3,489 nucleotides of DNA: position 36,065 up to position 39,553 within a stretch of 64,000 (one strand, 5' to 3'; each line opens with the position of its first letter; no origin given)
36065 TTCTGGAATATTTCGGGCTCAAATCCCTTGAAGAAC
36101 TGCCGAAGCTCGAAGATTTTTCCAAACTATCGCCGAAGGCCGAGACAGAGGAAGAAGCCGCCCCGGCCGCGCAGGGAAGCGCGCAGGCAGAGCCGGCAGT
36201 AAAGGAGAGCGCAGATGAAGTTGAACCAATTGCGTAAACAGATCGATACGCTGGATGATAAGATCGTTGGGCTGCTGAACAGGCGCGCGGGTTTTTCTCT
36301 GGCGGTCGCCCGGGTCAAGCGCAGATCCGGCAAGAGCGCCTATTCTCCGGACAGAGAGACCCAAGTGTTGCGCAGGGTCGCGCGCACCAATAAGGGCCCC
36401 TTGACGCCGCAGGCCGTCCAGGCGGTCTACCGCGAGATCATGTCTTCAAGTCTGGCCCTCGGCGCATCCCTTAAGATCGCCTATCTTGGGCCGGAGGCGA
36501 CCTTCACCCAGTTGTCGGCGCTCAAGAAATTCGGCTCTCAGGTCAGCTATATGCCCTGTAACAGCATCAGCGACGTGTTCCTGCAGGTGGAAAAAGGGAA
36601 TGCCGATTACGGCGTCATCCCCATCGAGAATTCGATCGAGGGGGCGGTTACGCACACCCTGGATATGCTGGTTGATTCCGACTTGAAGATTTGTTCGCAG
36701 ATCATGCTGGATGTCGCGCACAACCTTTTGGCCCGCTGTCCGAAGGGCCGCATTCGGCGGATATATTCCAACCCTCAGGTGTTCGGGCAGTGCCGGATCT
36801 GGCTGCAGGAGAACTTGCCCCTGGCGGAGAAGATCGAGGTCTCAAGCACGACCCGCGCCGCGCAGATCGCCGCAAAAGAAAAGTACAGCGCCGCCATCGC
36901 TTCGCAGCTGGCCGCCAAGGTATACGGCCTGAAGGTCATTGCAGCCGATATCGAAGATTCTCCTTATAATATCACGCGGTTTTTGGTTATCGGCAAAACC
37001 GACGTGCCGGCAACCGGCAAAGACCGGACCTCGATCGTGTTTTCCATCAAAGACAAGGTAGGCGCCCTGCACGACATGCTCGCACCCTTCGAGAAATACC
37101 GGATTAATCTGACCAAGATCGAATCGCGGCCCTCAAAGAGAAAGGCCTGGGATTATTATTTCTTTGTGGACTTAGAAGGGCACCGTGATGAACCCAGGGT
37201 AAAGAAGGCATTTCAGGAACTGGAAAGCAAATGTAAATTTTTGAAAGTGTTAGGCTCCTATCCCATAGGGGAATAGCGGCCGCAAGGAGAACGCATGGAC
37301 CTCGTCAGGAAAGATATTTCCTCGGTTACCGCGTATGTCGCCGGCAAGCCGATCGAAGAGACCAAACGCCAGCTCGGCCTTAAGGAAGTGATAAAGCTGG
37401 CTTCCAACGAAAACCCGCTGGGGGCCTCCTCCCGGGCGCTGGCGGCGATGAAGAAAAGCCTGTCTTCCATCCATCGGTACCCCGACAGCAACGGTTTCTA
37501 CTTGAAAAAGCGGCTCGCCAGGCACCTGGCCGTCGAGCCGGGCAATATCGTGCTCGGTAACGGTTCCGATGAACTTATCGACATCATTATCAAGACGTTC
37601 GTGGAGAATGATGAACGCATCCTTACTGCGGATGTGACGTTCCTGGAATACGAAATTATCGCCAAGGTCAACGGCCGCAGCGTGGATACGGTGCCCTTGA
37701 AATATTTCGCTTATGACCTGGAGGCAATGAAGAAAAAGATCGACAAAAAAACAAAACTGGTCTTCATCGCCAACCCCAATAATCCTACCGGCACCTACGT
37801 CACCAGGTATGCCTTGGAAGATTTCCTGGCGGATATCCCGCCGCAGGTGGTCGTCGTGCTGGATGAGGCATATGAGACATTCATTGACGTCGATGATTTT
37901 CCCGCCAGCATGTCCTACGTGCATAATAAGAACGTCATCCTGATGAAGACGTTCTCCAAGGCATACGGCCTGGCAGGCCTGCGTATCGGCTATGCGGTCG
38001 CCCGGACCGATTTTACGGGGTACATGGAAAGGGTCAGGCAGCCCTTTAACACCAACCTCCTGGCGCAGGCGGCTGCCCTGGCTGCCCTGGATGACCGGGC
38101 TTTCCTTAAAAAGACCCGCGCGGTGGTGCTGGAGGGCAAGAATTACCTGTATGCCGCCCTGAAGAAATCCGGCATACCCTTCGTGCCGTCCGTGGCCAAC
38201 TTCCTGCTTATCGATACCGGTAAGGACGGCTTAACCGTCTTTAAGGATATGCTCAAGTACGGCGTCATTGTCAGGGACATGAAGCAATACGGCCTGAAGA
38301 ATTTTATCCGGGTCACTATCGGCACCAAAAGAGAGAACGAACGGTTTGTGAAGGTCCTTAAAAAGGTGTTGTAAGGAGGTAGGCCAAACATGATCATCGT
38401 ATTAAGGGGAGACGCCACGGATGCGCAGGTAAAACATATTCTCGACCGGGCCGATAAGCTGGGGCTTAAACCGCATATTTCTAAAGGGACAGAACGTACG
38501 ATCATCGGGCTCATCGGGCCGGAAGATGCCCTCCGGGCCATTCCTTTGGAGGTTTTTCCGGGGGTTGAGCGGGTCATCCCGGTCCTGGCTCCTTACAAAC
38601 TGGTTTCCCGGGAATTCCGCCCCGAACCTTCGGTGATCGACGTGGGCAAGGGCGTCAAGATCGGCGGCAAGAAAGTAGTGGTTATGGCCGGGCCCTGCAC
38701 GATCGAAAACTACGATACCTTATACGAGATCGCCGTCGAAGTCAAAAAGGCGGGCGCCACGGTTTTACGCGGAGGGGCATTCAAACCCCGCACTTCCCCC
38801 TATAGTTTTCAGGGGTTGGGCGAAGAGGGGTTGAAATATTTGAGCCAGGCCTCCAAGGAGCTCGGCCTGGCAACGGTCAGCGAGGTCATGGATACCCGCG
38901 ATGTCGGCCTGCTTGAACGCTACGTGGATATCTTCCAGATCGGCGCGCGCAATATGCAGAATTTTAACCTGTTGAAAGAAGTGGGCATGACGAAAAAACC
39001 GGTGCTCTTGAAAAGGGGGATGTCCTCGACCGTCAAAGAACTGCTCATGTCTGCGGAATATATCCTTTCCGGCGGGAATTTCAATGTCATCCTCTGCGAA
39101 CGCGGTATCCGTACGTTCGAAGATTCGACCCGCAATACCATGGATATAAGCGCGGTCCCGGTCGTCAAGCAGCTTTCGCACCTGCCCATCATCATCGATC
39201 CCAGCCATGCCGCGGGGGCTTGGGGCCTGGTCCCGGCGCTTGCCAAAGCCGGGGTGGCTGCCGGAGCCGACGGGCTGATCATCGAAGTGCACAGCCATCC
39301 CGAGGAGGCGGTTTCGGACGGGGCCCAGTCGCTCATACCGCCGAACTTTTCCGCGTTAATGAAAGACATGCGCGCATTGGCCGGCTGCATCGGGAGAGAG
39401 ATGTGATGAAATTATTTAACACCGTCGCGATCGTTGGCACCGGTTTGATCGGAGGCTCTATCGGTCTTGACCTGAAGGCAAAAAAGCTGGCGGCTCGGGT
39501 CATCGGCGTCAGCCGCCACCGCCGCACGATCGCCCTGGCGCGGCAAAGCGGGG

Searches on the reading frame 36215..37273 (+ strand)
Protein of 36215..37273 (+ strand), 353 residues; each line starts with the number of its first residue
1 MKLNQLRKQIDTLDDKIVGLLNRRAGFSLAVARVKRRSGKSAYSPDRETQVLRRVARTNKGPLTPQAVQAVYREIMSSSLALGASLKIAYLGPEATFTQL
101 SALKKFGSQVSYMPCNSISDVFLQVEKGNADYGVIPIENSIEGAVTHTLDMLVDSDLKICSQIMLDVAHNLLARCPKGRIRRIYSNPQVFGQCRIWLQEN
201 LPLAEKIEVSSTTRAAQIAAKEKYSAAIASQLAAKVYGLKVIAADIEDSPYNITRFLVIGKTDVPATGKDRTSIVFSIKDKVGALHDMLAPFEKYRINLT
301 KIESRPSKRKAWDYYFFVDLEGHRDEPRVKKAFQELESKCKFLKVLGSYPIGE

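Call 57: search_protein_families(library=pfam, proteins=[window:36215-37273:+], max_evalue=0.00001)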
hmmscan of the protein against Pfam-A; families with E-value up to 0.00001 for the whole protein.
window:36215-37273:+ (353 aa): 3 families
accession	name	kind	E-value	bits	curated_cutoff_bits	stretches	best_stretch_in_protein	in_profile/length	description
PF00800.23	PDT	-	1.7e-62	210.9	25.2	1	88-262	1-179/181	Prephenate dehydratase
PF01817.26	CM_2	-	1.1e-22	80.4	27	1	6-82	1-78/80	Chorismate mutase type II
PF01842.31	ACT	-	4.3e-13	49.2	27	1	272-337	1-65/66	ACT domain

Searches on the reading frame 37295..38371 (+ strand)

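Call 57: search_protein_families(library=pfam, proteins=[window:37295-38371:+], max_evalue=0.00001)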
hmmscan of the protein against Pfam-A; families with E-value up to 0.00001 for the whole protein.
window:37295-38371:+ (359 aa): 1 family
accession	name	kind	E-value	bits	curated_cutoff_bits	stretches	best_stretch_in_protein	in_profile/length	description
PF00155.27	Aminotran_1_2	-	2e-60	205.3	19.7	1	31-355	2-361/361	Aminotransferase class I and II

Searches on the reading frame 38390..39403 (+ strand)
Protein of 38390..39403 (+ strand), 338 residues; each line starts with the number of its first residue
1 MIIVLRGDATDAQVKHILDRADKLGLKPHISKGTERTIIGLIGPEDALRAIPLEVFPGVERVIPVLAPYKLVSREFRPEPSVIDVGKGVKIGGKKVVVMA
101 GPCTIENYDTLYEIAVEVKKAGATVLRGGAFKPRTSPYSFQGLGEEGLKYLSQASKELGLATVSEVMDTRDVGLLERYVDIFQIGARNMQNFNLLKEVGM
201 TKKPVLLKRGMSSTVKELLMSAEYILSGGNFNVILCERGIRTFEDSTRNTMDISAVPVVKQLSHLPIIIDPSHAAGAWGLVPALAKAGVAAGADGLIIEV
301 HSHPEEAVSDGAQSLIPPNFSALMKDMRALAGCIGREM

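Call 57: search_protein_families(library=pfam, proteins=[window:38390-39403:+], max_evalue=0.00001)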
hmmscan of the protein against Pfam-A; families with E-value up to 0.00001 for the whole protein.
window:38390-39403:+ (338 aa): 3 families
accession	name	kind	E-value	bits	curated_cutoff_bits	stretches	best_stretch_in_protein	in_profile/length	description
PF00793.26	DAHP_synth_1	-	2.8e-79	266.3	25.5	1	84-326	5-263/270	DAHP synthetase I family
PF18152.6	DAHP_snth_FXD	-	3.2e-21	75.4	27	1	1-66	1-66/67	DAHP synthase ferredoxin-like domain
PF03102.20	NeuB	-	4.4e-11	43.2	22.1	1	142-334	52-236/241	NeuB family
